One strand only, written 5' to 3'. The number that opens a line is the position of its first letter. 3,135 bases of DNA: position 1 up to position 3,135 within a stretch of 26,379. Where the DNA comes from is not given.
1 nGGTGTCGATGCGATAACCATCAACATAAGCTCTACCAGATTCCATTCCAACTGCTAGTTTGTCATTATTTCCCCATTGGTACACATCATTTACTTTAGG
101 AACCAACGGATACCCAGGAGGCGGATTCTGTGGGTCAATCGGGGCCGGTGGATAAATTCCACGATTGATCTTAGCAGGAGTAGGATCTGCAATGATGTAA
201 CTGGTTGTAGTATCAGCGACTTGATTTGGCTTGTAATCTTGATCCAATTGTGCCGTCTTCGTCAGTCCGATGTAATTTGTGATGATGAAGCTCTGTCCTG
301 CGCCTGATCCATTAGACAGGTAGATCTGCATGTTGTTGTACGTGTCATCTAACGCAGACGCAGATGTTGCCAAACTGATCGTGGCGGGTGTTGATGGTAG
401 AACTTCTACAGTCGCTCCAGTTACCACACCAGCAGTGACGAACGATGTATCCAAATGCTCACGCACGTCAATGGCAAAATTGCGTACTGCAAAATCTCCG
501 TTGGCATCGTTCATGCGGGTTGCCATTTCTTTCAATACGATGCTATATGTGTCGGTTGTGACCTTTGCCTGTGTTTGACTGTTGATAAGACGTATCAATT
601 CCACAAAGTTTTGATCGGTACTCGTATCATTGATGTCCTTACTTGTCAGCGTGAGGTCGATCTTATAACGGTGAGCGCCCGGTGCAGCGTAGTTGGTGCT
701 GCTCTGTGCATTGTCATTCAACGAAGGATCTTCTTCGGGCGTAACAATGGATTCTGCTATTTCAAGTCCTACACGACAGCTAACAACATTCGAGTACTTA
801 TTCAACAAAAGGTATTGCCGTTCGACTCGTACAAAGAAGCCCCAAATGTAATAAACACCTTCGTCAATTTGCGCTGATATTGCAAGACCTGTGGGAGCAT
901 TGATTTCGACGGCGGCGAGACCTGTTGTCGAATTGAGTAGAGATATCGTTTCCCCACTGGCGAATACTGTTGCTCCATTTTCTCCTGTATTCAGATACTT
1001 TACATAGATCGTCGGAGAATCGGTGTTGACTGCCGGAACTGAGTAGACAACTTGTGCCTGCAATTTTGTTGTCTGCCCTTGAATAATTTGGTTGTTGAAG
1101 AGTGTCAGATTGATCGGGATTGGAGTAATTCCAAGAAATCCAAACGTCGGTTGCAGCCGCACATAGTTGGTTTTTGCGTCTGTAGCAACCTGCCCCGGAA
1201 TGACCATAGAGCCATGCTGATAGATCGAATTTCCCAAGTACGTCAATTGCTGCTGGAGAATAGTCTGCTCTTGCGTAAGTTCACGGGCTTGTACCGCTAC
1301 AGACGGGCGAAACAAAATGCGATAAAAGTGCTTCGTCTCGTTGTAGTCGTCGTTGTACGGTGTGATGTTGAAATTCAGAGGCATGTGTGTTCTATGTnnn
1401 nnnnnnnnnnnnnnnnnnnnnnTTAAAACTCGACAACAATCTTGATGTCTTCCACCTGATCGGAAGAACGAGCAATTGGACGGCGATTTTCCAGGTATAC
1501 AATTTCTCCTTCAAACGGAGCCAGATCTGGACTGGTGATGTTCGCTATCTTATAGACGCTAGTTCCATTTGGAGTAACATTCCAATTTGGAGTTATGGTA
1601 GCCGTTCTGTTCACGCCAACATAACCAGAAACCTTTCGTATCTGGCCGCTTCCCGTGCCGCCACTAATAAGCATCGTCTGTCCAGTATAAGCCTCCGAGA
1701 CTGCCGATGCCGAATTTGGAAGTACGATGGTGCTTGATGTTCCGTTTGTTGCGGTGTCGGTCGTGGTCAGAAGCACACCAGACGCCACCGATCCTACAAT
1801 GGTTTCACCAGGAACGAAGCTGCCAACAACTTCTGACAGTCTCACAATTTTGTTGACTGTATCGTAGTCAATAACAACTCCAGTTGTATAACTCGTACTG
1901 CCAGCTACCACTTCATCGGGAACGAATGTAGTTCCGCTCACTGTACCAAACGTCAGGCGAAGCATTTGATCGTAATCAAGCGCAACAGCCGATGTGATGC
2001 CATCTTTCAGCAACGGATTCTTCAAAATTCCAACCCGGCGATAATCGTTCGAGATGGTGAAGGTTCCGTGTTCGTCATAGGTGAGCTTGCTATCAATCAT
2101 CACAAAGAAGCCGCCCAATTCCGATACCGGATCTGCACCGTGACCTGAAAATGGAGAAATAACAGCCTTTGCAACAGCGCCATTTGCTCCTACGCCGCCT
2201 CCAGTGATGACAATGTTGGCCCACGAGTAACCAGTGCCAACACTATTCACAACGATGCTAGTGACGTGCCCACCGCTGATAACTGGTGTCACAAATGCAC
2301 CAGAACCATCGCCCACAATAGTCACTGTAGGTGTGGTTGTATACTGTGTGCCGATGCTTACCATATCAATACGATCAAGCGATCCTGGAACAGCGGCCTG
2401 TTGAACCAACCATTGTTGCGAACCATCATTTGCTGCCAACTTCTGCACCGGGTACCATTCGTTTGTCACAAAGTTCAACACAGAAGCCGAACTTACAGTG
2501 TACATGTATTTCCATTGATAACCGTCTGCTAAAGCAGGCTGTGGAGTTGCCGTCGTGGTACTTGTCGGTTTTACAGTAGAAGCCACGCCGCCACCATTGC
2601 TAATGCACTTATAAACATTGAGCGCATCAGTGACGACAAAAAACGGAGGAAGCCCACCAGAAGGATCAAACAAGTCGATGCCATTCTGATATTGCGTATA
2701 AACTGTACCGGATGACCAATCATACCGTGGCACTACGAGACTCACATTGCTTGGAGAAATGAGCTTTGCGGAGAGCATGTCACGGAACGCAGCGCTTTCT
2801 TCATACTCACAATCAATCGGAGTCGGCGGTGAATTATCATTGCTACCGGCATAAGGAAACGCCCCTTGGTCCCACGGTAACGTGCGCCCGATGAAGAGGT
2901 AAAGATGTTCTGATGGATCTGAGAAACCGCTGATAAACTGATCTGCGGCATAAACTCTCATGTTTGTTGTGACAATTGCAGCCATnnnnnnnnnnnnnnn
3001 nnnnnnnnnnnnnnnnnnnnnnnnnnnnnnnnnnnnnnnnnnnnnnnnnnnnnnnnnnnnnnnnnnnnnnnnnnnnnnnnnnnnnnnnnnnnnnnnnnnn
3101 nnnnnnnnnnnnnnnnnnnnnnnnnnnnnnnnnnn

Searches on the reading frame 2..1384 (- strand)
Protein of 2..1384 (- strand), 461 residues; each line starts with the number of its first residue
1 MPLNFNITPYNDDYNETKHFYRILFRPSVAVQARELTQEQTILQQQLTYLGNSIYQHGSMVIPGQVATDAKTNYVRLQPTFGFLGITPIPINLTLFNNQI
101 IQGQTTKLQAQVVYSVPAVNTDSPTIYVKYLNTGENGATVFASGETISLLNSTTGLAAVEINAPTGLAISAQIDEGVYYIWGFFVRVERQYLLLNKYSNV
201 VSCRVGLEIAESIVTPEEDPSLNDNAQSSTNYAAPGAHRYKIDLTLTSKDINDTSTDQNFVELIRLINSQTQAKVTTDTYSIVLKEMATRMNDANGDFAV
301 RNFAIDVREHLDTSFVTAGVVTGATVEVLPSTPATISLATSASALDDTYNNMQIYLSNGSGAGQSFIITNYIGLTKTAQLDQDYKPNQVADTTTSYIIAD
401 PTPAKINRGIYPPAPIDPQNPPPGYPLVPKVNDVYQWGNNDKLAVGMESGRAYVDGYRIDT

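Call 81: search_protein_families(library=pfam, proteins=[window:2-1384:-], max_evalue=0.001)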
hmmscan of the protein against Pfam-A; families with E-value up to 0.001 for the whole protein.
window:2-1384:- (461 aa): 1 family
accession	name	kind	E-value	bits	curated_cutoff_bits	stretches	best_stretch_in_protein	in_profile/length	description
PF16075.10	DUF4815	-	1.4e-27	96.7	30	2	169-360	65-253/570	Domain of unknown function (DUF4815)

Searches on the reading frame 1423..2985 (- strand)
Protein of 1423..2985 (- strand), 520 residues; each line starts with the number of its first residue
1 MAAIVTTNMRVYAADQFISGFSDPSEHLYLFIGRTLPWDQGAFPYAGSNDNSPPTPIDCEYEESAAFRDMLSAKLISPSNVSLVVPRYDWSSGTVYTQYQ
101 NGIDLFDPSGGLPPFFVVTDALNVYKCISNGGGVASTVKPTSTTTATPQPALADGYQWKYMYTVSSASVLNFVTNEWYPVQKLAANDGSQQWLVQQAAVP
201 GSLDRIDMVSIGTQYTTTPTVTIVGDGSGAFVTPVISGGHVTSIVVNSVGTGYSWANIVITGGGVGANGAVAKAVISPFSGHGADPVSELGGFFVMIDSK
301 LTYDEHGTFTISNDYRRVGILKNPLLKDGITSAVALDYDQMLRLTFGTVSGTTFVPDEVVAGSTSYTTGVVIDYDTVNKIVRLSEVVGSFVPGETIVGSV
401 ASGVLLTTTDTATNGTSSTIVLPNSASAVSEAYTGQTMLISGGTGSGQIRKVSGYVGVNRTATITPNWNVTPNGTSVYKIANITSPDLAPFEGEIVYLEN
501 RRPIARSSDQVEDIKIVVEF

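Call 8: search_protein_families(library=pfam, proteins=[window:1423-2985:-], max_evalue=0.01)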
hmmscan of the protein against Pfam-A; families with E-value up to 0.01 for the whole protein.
window:1423-2985:- (520 aa): 2 families
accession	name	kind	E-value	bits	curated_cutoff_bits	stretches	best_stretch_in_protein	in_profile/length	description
PF09215.16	Phage-Gp8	-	6.6e-15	55.4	25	2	487-520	304-337/337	Bacteriophage T4, Gp8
PF25691.1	BW3TFN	-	1.3e-05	25.7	27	0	3-77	2-64/174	Baseplate wedge 3 tail fiber network component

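Call 9: search_protein_families(library=phrogs, proteins=[window:1423-2985:-], max_evalue=0.001)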
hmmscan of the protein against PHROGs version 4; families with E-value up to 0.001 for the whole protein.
window:1423-2985:- (520 aa): 8 families
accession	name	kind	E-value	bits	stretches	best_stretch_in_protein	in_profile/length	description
phrog_438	-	tail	2.1e-111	374.4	1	1-520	1-478/478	baseplate wedge subunit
phrog_977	-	tail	2.7e-20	73.6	3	483-520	296-333/333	baseplate wedge subunit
phrog_701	-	head and packaging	3.7e-11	40.5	1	196-276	1159-1239/6136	virion structural protein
phrog_19630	-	head and packaging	6.7e-10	38.3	1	193-276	1152-1236/1266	virion structural protein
phrog_460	-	connector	5.3e-09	36.3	1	195-413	223-344/385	head closure Hc2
phrog_2885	-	tail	4.4e-08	30.9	1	198-261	1087-1151/4179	baseplate wedge subunit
phrog_1394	-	head and packaging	8.2e-05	23.7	0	3-42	2-37/173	virion structural protein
phrog_4406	-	head and packaging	0.00019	19.1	1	207-261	585-638/3231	virion structural protein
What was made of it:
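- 1423..2985 (-): gp8-like wedge protein, immediately downstream (32-nt gap). PF09215 and phrog_438, E=2e-111 (calls 8, 9).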
